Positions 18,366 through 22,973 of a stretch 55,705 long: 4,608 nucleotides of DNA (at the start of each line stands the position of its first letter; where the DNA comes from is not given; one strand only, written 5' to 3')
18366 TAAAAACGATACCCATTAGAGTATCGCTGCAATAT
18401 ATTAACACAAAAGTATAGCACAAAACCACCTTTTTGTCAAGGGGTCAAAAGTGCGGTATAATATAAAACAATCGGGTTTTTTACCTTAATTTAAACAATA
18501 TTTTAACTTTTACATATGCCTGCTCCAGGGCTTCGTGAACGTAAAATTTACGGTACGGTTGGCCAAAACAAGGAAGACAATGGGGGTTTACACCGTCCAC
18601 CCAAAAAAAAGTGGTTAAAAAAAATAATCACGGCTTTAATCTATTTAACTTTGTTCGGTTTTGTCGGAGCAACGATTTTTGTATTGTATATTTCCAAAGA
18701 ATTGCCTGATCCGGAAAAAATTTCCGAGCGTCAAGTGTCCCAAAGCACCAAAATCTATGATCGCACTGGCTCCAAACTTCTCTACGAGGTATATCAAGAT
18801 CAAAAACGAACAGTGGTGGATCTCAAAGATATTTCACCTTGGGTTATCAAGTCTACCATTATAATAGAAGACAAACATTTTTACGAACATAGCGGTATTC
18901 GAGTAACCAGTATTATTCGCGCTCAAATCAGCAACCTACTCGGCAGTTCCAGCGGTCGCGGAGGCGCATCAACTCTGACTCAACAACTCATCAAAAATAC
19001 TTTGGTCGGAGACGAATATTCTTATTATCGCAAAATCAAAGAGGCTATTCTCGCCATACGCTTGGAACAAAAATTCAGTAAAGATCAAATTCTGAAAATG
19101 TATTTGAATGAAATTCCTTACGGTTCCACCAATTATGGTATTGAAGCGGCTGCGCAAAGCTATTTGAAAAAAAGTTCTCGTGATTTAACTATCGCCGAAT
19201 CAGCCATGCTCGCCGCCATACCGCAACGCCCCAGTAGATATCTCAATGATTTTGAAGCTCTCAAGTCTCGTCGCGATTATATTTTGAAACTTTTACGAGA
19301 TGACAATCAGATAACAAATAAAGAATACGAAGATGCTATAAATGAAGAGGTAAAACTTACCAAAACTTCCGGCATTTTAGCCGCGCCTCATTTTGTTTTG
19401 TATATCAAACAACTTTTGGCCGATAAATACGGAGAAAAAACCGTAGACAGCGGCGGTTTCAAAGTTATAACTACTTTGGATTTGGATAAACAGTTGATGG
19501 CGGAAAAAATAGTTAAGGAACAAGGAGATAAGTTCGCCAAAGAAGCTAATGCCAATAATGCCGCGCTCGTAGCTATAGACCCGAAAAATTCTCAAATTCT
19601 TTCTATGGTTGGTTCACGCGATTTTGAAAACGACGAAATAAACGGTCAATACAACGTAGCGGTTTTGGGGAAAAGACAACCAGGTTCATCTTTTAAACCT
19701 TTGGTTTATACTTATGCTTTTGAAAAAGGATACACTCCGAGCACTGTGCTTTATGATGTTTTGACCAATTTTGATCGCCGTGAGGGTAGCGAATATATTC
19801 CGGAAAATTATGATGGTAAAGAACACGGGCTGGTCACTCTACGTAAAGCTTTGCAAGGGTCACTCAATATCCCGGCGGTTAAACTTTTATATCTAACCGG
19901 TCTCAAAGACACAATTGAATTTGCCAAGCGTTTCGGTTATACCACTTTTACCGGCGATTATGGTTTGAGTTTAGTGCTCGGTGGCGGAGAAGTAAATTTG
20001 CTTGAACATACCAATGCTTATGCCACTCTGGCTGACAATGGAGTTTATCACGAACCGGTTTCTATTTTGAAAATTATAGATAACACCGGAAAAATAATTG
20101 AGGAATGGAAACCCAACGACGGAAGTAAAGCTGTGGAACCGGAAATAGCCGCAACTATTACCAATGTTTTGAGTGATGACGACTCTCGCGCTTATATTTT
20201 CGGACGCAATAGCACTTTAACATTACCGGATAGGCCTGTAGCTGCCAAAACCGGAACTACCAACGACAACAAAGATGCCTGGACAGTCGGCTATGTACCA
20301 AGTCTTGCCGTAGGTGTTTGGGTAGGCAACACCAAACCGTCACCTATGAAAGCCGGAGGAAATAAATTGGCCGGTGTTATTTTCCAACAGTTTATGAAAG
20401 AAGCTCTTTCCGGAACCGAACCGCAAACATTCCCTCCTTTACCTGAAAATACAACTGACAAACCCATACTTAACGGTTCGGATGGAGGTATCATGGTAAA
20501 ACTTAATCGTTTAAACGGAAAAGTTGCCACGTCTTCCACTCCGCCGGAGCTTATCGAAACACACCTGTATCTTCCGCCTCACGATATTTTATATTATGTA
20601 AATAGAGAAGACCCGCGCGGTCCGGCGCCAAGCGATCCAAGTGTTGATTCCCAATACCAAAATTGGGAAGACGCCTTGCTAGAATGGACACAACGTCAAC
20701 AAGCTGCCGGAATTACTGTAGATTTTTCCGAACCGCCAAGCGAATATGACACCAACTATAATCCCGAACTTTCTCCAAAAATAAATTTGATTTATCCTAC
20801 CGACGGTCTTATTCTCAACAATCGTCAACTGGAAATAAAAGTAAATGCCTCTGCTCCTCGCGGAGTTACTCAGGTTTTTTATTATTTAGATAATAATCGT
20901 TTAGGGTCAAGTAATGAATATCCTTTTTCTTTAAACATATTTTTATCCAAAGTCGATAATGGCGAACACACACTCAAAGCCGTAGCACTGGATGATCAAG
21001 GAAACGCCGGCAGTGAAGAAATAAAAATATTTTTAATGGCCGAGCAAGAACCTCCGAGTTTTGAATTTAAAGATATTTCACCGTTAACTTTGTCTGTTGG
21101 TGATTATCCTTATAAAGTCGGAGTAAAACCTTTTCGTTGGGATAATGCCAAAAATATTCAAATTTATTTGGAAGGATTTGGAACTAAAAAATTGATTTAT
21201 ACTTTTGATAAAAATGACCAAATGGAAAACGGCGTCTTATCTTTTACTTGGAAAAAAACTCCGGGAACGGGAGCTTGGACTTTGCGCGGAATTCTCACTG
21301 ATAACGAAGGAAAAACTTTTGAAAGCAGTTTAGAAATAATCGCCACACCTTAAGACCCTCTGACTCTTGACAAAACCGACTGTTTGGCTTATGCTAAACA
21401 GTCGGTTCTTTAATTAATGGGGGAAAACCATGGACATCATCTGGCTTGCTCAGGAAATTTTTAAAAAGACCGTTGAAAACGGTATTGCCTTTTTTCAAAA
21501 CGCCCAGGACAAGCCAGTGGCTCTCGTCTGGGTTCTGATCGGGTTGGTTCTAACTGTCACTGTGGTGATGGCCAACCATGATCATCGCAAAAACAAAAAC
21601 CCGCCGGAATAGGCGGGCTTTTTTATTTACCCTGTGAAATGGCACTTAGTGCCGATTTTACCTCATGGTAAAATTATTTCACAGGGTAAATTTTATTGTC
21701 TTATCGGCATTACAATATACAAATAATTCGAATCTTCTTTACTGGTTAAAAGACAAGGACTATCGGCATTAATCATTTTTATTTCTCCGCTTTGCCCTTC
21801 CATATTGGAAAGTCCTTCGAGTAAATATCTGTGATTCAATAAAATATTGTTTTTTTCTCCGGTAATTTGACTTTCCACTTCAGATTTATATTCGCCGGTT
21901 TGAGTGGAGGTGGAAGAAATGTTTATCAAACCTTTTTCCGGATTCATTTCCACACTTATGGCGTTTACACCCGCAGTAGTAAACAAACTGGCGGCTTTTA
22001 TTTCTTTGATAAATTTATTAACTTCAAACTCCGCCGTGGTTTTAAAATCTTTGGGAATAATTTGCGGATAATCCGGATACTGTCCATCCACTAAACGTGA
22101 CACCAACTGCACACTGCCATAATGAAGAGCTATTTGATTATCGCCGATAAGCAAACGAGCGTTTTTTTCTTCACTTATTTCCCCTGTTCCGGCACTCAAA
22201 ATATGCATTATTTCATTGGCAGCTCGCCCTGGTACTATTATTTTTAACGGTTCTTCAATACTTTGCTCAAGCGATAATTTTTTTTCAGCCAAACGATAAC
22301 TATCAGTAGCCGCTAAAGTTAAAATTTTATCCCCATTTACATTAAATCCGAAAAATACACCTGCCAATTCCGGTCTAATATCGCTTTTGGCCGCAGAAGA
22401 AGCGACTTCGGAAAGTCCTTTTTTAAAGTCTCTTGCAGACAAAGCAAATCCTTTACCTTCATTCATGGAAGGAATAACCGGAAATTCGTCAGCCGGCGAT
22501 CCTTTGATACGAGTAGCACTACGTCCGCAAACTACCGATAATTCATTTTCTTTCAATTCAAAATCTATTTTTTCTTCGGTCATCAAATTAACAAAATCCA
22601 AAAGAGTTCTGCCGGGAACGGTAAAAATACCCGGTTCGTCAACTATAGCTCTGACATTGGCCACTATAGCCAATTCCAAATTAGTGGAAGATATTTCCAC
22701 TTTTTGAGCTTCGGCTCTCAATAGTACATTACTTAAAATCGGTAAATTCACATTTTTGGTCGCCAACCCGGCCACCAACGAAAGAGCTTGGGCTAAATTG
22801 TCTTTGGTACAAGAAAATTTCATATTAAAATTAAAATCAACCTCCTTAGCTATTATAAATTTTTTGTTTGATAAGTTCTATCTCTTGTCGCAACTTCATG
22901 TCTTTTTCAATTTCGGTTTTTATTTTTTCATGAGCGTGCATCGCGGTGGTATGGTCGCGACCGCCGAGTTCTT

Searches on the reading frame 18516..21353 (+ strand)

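Call 83: search_protein_families(library=pfam, proteins=[window:18516-21353:+], max_evalue=0.00001)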
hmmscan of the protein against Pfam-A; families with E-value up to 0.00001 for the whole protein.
window:18516-21353:+ (945 aa): 3 families
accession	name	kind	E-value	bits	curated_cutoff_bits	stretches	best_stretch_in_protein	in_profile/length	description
PF00912.28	Transgly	-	1.6e-56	191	27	1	88-259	4-176/178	Transglycosylase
PF00905.27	Transpeptidase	-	4.2e-27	95.6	22.1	1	350-628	2-299/299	Penicillin binding protein transpeptidase domain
PF17957.7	Big_7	-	2.6e-11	44.4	24.1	1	754-822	1-70/70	Bacterial Ig domain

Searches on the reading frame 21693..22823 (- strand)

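Call 83: search_protein_families(library=pfam, proteins=[window:21693-22823:-], max_evalue=0.00001)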
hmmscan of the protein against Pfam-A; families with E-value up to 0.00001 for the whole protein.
window:21693-22823:- (376 aa): 3 families
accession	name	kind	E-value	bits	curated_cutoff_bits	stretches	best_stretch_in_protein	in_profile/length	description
PF00712.24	DNA_pol3_beta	-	6.2e-32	110.7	24.4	1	1-118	1-120/120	DNA polymerase III beta subunit, N-terminal domain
PF02767.21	DNA_pol3_beta_2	-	1.1e-25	90.7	27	1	128-251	2-116/116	DNA polymerase III beta subunit, central domain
PF02768.20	DNA_pol3_beta_3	-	1.5e-20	73.6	27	1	254-375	2-121/121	DNA polymerase III beta subunit, C-terminal domain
